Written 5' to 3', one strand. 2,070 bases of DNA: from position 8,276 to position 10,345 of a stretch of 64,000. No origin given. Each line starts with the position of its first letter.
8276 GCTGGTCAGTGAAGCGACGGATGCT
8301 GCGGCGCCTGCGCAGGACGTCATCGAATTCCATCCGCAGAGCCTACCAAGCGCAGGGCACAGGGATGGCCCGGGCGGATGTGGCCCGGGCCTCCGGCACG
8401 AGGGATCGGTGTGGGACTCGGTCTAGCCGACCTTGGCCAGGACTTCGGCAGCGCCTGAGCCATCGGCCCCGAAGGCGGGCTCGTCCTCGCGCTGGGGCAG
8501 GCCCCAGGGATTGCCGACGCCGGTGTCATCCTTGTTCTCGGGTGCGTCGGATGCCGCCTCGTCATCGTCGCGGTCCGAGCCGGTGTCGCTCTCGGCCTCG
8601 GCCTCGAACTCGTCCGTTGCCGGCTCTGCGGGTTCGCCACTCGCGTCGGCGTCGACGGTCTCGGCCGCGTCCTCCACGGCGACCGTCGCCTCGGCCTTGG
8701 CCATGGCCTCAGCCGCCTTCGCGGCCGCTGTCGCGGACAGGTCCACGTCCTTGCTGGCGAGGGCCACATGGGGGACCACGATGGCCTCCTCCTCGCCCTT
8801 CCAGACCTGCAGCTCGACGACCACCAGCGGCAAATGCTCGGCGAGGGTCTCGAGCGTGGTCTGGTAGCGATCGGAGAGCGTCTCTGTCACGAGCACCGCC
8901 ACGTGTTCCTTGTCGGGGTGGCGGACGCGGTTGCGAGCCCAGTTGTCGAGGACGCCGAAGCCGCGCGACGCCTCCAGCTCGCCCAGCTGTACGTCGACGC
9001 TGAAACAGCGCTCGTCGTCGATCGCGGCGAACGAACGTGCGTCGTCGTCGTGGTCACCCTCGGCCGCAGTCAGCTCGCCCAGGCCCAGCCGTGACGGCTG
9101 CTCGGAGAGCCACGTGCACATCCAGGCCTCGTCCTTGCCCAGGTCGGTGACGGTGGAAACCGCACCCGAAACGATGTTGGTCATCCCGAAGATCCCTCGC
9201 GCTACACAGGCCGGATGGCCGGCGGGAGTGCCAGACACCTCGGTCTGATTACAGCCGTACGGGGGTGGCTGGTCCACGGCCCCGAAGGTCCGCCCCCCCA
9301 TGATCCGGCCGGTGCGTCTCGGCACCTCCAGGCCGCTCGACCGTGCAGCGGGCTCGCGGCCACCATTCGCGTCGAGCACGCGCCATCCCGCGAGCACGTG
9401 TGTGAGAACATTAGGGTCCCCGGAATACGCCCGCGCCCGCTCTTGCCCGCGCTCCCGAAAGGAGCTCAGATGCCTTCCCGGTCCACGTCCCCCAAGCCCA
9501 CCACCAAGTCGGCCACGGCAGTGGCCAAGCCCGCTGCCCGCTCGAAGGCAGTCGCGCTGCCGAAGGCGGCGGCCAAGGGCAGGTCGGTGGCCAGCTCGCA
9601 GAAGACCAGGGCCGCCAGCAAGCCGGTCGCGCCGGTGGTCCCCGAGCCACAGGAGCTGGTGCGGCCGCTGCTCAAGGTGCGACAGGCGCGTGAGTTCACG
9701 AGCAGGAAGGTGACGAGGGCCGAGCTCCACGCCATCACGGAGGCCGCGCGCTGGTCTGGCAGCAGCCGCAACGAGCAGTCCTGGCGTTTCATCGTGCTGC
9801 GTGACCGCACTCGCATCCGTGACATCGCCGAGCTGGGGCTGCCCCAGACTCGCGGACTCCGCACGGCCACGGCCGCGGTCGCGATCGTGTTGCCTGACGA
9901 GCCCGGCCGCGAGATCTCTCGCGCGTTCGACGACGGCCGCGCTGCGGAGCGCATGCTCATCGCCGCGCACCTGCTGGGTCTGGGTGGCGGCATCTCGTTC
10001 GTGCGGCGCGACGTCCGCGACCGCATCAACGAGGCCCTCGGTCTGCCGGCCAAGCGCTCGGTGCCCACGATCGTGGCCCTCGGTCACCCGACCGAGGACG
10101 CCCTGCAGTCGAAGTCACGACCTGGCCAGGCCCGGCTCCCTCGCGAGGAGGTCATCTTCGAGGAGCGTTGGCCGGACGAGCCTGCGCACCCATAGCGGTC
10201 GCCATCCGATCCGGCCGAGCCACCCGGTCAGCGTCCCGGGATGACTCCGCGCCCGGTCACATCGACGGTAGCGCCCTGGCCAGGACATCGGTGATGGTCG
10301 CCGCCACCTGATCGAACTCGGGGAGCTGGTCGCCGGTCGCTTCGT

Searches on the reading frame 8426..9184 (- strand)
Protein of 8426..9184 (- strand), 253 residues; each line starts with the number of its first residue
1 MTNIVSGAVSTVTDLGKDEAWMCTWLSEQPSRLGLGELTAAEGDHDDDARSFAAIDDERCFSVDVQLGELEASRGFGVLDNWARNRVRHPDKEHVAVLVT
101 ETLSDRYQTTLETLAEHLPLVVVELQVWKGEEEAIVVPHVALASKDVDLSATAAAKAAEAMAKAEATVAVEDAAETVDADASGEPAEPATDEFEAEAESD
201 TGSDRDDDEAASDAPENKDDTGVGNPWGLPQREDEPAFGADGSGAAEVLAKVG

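Call 35: search_protein_families(library=pfam, proteins=[window:8426-9184:-], max_evalue=0.001)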
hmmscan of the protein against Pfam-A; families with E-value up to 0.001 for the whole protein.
window:8426-9184:- (253 aa): 0 families

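Call 46: find_related_loci(query=window:8426-9184:-, collection=metagenome_contigs, flank=7000)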
Query window:8426-9184:- (253 aa) in metagenome_contigs; peptide patterns used: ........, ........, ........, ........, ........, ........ (x = any residue, [..] = any of these).
375 stretches matched a pattern; 4 encode a relative of the query (tblastn E <= 1e-3); 4 distinct loci.
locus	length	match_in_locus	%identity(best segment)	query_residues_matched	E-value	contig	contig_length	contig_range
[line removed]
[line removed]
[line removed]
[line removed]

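Call 58: search_protein_families(library=padloc, proteins=[window:8426-9184:-], max_evalue=0.001)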
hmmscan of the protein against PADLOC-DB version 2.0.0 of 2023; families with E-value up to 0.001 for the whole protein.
window:8426-9184:- (253 aa): 0 families

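Call 70: find_homologous_proteins(query=window:8426-9184:-, max_evalue=1e-10)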
Query window:8426-9184:- (253 aa): 237 proteins with E <= 1e-10 among 8000 candidates; the best 120 are listed.
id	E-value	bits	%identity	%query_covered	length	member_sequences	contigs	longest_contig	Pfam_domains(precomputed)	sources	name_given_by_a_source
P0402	1.5e-156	537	100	100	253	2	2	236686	-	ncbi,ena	-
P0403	2.6e-143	494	92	100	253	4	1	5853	-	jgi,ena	-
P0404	2.4e-138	478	89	100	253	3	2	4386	-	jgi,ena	jgi:hypothetical protein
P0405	4.5e-136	470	89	100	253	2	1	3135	-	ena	-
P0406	5.5e-98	346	68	100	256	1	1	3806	-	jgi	jgi:hypothetical protein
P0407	1.1e-97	345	64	100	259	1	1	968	-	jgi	-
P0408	7.9e-94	332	62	100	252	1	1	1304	-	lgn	-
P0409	1.3e-93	331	65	100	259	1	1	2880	-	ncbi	-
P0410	1.4e-93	331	66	100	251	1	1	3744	-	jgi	jgi:hypothetical protein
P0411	2.0e-93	331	66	93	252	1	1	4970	-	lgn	-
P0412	2.4e-93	330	66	100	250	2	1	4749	-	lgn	-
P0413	4.7e-93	329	65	100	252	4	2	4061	-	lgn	-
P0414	1.8e-92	328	68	99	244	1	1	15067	-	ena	-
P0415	4.3e-92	326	64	100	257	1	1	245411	-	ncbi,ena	-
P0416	1.2e-91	325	63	100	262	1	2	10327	-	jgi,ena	-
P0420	2.3e-90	321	67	100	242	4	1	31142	-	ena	-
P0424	2.7e-89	317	64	100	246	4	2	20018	-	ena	-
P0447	3.8e-86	307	63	100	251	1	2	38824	-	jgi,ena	-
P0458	4.6e-85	303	66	91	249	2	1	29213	-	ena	-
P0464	2.3e-84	301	61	100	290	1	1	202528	-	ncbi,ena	-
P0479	3.8e-83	297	62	100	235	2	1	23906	-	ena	-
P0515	1.6e-77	279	80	60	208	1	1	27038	-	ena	-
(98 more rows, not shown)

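Call 71: find_encoding_contigs(protein=P0464, flank=7000, max_places=1)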
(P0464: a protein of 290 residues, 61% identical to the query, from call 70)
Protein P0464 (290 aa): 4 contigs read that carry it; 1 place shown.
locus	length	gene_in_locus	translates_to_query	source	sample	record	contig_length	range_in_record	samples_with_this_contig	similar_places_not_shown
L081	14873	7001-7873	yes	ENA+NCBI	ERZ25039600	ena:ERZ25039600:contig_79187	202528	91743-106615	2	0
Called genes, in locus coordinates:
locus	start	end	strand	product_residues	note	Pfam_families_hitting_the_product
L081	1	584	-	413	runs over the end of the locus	-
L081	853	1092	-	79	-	-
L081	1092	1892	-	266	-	PF07366:SnoaL, PF02148:zf-UBP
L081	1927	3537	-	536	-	PF08448:PAS_4 (faint), PF13188:PAS_8 (faint), PF00211:Guanylate_cyc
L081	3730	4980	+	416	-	PF01266:DAO (faint), PF01946:Thi4 (faint), PF07992:Pyr_redox_2, PF13450:NAD_binding_8 (weak), PF13738:Pyr_redox_3, PF13434:Lys_Orn_oxgnase (weak)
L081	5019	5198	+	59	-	-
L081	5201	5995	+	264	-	PF05013:FGase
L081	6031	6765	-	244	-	PF00881:Nitroreductase (weak)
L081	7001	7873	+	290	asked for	-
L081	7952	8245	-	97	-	-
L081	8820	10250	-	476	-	-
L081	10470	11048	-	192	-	PF08808:RES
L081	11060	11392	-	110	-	PF13384:HTH_23 (weak), PF01381:HTH_3 (weak)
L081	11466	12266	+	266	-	PF13191:AAA_16 (faint)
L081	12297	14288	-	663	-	PF00580:UvrD-helicase, PF13245:AAA_19, PF13604:AAA_30 (faint), PF13361:UvrD_C, PF13538:UvrD_C_2, PF00570:HRDC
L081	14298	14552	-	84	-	-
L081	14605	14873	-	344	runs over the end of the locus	PF06037:DUF922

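Call 72: find_encoding_contigs(protein=P0420, flank=7000, max_places=1)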
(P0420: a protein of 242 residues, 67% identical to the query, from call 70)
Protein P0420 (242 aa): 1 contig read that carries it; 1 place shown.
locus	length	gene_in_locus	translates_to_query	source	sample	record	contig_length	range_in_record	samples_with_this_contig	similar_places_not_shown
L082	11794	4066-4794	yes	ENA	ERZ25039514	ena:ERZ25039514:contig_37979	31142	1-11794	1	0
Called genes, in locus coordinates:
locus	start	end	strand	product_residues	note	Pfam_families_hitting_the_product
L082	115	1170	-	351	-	-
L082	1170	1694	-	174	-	-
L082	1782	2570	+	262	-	PF05013:FGase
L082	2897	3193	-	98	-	-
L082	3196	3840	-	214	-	PF00881:Nitroreductase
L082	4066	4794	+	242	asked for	-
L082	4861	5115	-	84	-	-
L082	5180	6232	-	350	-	PF13384:HTH_23, PF13518:HTH_28, PF13551:HTH_29, PF13565:HTH_32, PF00665:rve, PF13683:rve_3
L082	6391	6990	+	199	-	PF00881:Nitroreductase, PF14512:TM1586_NiRdase (faint)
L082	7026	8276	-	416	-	PF01551:Peptidase_M23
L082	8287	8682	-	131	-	PF01850:PIN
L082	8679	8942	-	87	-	PF02604:PhdYeFM_antitox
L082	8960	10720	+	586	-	PF08378:NERD, PF00580:UvrD-helicase (faint), PF13245:AAA_19, PF13538:UvrD_C_2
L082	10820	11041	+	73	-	-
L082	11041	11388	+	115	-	PF02452:PemK_toxin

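Call 73: find_encoding_contigs(protein=P0447, flank=7000, max_places=1)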
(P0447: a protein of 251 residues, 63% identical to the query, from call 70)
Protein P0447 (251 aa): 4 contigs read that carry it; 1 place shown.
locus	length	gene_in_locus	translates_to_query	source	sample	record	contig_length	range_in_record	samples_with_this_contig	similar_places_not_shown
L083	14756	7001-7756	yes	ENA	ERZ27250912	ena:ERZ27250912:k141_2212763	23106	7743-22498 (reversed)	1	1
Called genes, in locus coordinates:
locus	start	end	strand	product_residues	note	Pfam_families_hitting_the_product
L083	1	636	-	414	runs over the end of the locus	?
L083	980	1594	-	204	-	-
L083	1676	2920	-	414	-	-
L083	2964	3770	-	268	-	-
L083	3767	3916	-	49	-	-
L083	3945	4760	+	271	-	PF00571:CBS (faint)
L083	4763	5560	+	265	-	PF05013:FGase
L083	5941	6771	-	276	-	PF00881:Nitroreductase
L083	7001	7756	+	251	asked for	-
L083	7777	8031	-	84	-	-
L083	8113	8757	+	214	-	-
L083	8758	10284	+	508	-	PF02652:Lactate_perm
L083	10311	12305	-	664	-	PF00580:UvrD-helicase, PF13245:AAA_19, PF13604:AAA_30 (faint), PF13361:UvrD_C, PF13538:UvrD_C_2, PF00570:HRDC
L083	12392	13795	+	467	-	PF01565:FAD_binding_4, PF08031:BBE (faint)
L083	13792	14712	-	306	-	PF00126:HTH_1, PF03466:LysR_substrate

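Call 74: find_encoding_contigs(protein=P0458, flank=8000, max_places=1)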
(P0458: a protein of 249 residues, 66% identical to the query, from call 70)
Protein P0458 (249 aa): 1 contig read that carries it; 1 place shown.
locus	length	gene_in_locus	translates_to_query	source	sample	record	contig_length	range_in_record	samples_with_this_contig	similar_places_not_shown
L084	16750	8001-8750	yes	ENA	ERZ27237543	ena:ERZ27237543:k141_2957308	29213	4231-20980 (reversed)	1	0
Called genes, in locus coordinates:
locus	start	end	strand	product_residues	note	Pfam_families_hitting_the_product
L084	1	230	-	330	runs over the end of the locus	PF20208:ARPP-1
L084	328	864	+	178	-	PF11848:DUF3368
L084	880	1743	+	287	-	-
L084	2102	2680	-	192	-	PF00565:SNase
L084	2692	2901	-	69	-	-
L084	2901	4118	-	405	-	PF20530:DUF6745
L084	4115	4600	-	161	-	-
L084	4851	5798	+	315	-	PF00571:CBS (faint)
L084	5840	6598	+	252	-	PF05013:FGase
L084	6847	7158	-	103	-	-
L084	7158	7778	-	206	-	PF00881:Nitroreductase (weak)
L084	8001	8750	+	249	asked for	-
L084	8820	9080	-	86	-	-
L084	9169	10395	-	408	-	PF00211:Guanylate_cyc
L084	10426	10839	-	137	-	PF01850:PIN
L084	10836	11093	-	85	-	PF21983:NikA-like (weak)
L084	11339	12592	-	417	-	PF01551:Peptidase_M23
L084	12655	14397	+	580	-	PF08378:NERD, PF00580:UvrD-helicase (faint), PF13245:AAA_19, PF13401:AAA_22 (faint), PF13538:UvrD_C_2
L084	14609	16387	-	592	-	PF21810:DUF6880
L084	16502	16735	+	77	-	-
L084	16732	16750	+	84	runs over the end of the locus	PF10049:DUF2283 (weak)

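Call 75: find_encoding_contigs(protein=P0479, flank=8000, max_places=1)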
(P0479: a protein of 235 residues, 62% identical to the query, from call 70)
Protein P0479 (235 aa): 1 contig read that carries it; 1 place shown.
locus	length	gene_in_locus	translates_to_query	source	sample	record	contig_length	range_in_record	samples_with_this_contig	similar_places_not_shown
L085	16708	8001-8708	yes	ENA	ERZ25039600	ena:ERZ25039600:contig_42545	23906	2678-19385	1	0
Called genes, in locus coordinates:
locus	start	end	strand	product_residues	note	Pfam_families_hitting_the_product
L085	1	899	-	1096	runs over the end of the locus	PF00211:Guanylate_cyc, PF13191:AAA_16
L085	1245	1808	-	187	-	-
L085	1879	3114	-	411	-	-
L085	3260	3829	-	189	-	PF00565:SNase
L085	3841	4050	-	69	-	-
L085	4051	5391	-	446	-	PF20530:DUF6745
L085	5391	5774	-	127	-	-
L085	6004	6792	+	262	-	PF05013:FGase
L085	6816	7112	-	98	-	-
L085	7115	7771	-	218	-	PF00881:Nitroreductase (weak)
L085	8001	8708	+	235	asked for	-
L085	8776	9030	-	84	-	-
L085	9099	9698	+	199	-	PF00881:Nitroreductase, PF14512:TM1586_NiRdase (faint)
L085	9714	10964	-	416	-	PF01551:Peptidase_M23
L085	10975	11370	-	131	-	PF01850:PIN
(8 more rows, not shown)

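Call 76: find_encoding_contigs(protein=P0515, flank=8000, max_places=1)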
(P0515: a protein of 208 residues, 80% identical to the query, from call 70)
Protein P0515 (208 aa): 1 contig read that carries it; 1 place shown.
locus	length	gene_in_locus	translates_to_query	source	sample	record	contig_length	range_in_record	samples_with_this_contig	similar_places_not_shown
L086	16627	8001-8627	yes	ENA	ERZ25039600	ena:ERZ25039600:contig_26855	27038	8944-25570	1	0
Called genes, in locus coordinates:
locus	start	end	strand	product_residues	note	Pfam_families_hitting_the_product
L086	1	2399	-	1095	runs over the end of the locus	PF00211:Guanylate_cyc, PF13191:AAA_16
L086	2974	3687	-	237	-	-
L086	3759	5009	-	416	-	-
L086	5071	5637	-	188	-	PF00565:SNase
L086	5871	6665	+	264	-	PF05013:FGase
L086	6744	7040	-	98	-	-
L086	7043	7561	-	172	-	PF00881:Nitroreductase (weak)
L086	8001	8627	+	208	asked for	-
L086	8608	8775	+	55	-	-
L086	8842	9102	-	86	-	-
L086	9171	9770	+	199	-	PF00881:Nitroreductase, PF14512:TM1586_NiRdase (faint)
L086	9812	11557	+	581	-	PF08378:NERD, PF00580:UvrD-helicase (faint), PF13191:AAA_16 (faint), PF13245:AAA_19, PF13538:UvrD_C_2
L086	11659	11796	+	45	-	PF14117:DUF4287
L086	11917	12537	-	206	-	PF00144:Beta-lactamase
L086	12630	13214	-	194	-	PF08808:RES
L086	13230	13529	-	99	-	PF01381:HTH_3 (weak)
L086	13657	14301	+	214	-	-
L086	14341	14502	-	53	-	PF00570:HRDC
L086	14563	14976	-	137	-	PF13361:UvrD_C, PF13538:UvrD_C_2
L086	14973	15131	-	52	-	-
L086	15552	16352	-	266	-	PF00580:UvrD-helicase, PF13245:AAA_19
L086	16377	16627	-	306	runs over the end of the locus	PF00126:HTH_1, PF03466:LysR_substrate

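Call 77: find_encoding_contigs(protein=P0424, flank=8000, max_places=1)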
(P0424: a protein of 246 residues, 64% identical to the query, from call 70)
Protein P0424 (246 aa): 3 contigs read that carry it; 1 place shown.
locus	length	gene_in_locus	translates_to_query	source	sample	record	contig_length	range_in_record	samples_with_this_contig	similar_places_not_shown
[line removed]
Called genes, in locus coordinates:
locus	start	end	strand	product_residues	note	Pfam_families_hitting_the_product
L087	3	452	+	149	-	?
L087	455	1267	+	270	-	PF05013:FGase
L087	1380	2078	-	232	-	PF00881:Nitroreductase (weak)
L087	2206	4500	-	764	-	PF22544:HYDIN_VesB_CFA65-like_Ig (faint), PF13860:FlgD_ig (faint)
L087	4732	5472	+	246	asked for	-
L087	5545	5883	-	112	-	-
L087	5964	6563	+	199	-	PF00881:Nitroreductase, PF14512:TM1586_NiRdase (faint)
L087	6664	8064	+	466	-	-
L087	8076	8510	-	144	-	-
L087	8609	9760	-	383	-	PF01551:Peptidase_M23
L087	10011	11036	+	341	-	PF00127:Copper-bind (weak)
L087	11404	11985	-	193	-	PF08808:RES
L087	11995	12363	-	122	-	PF13542:HTH_Tnp_ISL3 (weak), PF15943:YdaS_toxin (faint)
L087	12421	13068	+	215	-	-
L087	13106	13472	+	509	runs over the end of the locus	PF02652:Lactate_perm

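Call 79: search_protein_families(library=padloc, proteins=[L081:8820-10250:-, L087:6664-8064:+, L081:11466-12266:+, L084:14609-16387:-, L084:9169-10395:-, L087:8076-8510:-, L081:7952-8245:-], max_evalue=0.001)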
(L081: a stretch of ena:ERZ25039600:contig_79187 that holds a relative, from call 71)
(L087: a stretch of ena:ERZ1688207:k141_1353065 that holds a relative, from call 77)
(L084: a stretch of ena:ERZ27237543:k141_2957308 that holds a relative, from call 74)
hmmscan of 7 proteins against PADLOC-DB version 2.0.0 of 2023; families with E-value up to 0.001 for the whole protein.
L081:8820-10250:- (476 aa): 0 families

L087:6664-8064:+ (466 aa): 0 families

L081:11466-12266:+ (266 aa): 1 family
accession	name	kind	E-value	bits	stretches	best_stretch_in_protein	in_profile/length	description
PDLC04140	mad8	-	0.00069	17.2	1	76-109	25-58/314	mads_8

L084:14609-16387:- (592 aa): 2 families
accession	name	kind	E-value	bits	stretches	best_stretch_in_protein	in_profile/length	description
PDLC05053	PDC-S62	-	4.6e-39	132.4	1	9-578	5-550/566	-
PDLC02850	DpdE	-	5.2e-14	49.1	1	9-96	3-87/1282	DpdE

L084:9169-10395:- (408 aa): 9 families
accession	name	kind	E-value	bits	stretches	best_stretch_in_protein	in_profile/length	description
PDLC00734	PycC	-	1.4e-22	78.3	1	185-393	147-356/374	Pycsar cyclase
PDLC02367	PycC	-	3.4e-13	47.5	1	224-372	42-191/226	-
PDLC00765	PycC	-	2.8e-10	37.9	1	225-366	257-405/477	Pycsar cyclase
PDLC02369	PycC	-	6.4e-10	37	1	222-366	43-184/248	-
PDLC00766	PycC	-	8.5e-09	33.2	1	225-363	43-185/232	Pycsar cyclase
PDLC02370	PycC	-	3.6e-08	31.1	1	228-368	84-233/340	-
PDLC02366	PycC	-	2.1e-07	28.3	1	226-377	278-437/486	-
PDLC00763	PycC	-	7.9e-06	23.4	1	221-369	49-203/268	Pycsar cyclase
PDLC00764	PycC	-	3.2e-05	21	1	226-366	95-246/449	Pycsar cyclase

L087:8076-8510:- (144 aa): 0 families

L081:7952-8245:- (97 aa): 0 families

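Call 80: search_protein_families(library=pfam, proteins=[L081:8820-10250:-, L087:6664-8064:+, L081:11466-12266:+, L087:8076-8510:-, L081:7952-8245:-], max_evalue=0.01)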
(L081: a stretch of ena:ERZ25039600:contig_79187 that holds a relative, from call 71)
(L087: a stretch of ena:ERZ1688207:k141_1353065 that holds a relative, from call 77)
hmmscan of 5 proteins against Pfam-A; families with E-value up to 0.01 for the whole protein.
L081:8820-10250:- (476 aa): 0 families

L087:6664-8064:+ (466 aa): 0 families

L081:11466-12266:+ (266 aa): 4 families
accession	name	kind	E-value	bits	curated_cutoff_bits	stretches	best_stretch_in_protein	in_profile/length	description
PF13191.12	AAA_16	-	3.2e-05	24.9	32.6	1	63-105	9-51/167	AAA ATPase domain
PF13671.12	AAA_33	-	0.00049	20.8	27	0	81-103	2-24/143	AAA domain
PF13238.12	AAA_18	-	0.00067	20.5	29.4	1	81-117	1-25/128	AAA domain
PF20720.3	nSTAND3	-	0.0042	17.2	27.2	1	77-102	16-41/155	Novel STAND NTPase 3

L087:8076-8510:- (144 aa): 0 families

L081:7952-8245:- (97 aa): 1 family
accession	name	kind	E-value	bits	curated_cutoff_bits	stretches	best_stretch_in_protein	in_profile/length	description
PF23807.1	RHH_10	-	0.0073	17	27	0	6-46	16-56/84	Ribbon-helix-helix protein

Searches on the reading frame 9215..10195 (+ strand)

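Call 12: search_protein_families(library=pfam, proteins=[window:9215-10195:+], max_evalue=0.0001)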
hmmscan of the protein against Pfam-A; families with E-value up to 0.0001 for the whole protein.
window:9215-10195:+ (326 aa): 1 family
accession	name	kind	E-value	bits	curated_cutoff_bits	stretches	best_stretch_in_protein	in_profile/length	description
PF00881.29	Nitroreductase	-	2.6e-14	54.2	23.5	1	158-206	7-55/167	Nitroreductase family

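Call 58: search_protein_families(library=padloc, proteins=[window:9215-10195:+], max_evalue=0.001)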
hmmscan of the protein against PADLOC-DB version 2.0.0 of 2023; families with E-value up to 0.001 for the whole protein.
window:9215-10195:+ (326 aa): 0 families
